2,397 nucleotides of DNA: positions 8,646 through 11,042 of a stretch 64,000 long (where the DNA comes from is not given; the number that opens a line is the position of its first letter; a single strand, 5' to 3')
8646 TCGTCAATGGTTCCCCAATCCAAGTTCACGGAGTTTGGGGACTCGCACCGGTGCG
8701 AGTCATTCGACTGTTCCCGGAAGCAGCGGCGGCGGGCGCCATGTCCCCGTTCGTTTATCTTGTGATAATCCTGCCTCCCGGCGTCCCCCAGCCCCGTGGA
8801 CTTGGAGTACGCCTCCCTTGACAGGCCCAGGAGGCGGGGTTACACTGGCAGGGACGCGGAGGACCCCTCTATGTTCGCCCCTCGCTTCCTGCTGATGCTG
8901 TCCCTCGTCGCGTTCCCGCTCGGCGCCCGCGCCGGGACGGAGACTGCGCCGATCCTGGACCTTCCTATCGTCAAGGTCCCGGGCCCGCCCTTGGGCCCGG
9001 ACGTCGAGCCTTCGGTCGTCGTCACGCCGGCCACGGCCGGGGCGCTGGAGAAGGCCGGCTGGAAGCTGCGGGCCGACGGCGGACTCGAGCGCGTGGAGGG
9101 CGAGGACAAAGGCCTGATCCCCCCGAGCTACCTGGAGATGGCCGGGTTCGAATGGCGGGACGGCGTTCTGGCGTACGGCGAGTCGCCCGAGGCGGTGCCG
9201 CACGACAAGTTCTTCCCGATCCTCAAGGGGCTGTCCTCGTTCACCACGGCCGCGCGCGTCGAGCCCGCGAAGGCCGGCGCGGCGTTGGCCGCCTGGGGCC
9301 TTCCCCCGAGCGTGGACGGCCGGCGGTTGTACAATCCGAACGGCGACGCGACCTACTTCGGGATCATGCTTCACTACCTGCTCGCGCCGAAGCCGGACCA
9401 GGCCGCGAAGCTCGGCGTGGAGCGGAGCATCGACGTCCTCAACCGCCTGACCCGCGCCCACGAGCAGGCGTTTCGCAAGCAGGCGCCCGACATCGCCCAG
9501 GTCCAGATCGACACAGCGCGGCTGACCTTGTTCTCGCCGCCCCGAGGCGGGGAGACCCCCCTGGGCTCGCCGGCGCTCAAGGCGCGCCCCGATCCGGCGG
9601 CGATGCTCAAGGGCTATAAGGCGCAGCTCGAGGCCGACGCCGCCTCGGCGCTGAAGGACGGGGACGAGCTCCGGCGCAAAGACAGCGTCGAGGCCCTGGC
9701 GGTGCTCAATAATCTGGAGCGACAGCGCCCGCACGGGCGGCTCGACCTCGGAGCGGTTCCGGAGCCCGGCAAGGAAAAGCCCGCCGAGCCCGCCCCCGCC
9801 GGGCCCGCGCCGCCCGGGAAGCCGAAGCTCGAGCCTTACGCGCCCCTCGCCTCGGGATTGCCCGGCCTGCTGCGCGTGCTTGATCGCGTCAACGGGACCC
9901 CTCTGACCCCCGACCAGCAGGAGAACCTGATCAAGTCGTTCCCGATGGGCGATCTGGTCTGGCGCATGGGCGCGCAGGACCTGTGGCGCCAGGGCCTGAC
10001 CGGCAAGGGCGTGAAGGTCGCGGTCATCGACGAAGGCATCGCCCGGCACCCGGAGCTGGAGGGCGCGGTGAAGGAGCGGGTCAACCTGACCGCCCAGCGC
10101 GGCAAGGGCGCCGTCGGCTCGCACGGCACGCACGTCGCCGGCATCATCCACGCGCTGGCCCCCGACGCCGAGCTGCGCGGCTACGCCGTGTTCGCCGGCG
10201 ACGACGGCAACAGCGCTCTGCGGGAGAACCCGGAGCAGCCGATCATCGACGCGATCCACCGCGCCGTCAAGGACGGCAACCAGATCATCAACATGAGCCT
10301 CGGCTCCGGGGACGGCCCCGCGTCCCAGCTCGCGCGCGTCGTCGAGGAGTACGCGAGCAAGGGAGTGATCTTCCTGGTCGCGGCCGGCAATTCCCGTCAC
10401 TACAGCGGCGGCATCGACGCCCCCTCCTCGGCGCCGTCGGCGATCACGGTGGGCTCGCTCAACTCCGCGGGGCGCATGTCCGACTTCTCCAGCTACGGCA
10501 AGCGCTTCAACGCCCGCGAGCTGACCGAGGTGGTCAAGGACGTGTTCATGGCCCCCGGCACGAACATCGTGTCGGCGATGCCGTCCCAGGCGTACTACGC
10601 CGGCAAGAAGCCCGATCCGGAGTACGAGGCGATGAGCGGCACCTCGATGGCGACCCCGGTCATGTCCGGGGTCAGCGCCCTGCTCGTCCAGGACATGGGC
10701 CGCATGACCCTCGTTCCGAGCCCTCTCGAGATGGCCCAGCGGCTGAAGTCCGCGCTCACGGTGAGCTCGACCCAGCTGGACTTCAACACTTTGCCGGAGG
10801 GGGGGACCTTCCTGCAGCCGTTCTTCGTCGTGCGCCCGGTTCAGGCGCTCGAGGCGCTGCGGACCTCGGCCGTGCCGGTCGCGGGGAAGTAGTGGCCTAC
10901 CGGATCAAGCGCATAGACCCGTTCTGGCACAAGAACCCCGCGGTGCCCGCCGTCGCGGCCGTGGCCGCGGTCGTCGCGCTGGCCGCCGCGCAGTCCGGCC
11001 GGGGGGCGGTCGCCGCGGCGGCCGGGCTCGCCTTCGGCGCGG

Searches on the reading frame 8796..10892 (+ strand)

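Call 4: search_protein_families(library=pfam, proteins=[window:8796-10892:+], max_evalue=0.01)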
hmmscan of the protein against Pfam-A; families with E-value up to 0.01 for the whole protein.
window:8796-10892:+ (698 aa): 1 family
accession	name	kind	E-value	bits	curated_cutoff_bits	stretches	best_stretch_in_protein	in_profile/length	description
PF00082.27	Peptidase_S8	-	5e-41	141.3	21.8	1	403-638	1-261/288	Subtilase family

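Call 5: search_protein_families(library=padloc, proteins=[window:8796-10892:+], max_evalue=0.01)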
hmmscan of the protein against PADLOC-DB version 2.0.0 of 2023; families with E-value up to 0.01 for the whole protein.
window:8796-10892:+ (698 aa): 4 families
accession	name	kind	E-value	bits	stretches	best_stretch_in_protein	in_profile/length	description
PDLC03014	subtilase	-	8e-26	89.4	1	399-642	167-365/391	-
PDLC02197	IetS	-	8.3e-08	29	1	407-660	260-536/749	-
PDLC02199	IetS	-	7e-05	19.2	1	407-452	317-359/826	-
PDLC02201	IetS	-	0.0002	17.7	1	407-631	256-504/781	-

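Call 6: search_protein_families(library=ncbifam, proteins=[window:8796-10892:+], max_evalue=0.01)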
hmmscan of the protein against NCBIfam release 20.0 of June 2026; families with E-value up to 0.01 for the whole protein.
window:8796-10892:+ (698 aa): 8 families
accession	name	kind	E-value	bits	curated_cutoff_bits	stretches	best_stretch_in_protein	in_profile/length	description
TIGR03921.1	T7SS_mycosin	equivalog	3.6e-33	115.1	278.75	1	392-638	2-251/353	type VII secretion-associated serine protease mycosin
TIGR03895.1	protease_PatA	subfamily_domain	1.9e-15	56.7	421.05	1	483-648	46-194/606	PatA/PatG family cyanobactin maturation protease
NF049966.1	QH_SP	equivalog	2.4e-15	56.5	165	1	407-534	1-125/219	subtilisin-like serine protease QhpE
NF033595.1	denti_PrtP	equivalog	3.4e-08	32.6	300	1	498-631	342-457/606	dentilisin complex serine proteinase subunit PrtP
NF040809.1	germ_prot_CspBA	exception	4.4e-08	31.2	1250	1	542-660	398-500/1099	bifunctional germination protease/germinant receptor pseudoprotease CspBA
NF040553.1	SGO_0316_fam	subfamily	6.3e-08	30.7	1400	1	448-533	379-464/1486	SGO_0316/SGO_0317 family LPXTG-anchored serine peptidase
NF042956.1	IteS_antiphage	equivalog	0.00011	20.7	900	1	408-661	259-535/747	S8 family anti-phage peptidase IteS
NF040808.2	CspC_non_triad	exception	0.0035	15.8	675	0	548-668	429-535/556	bile acid germinant receptor pseudoprotease CspC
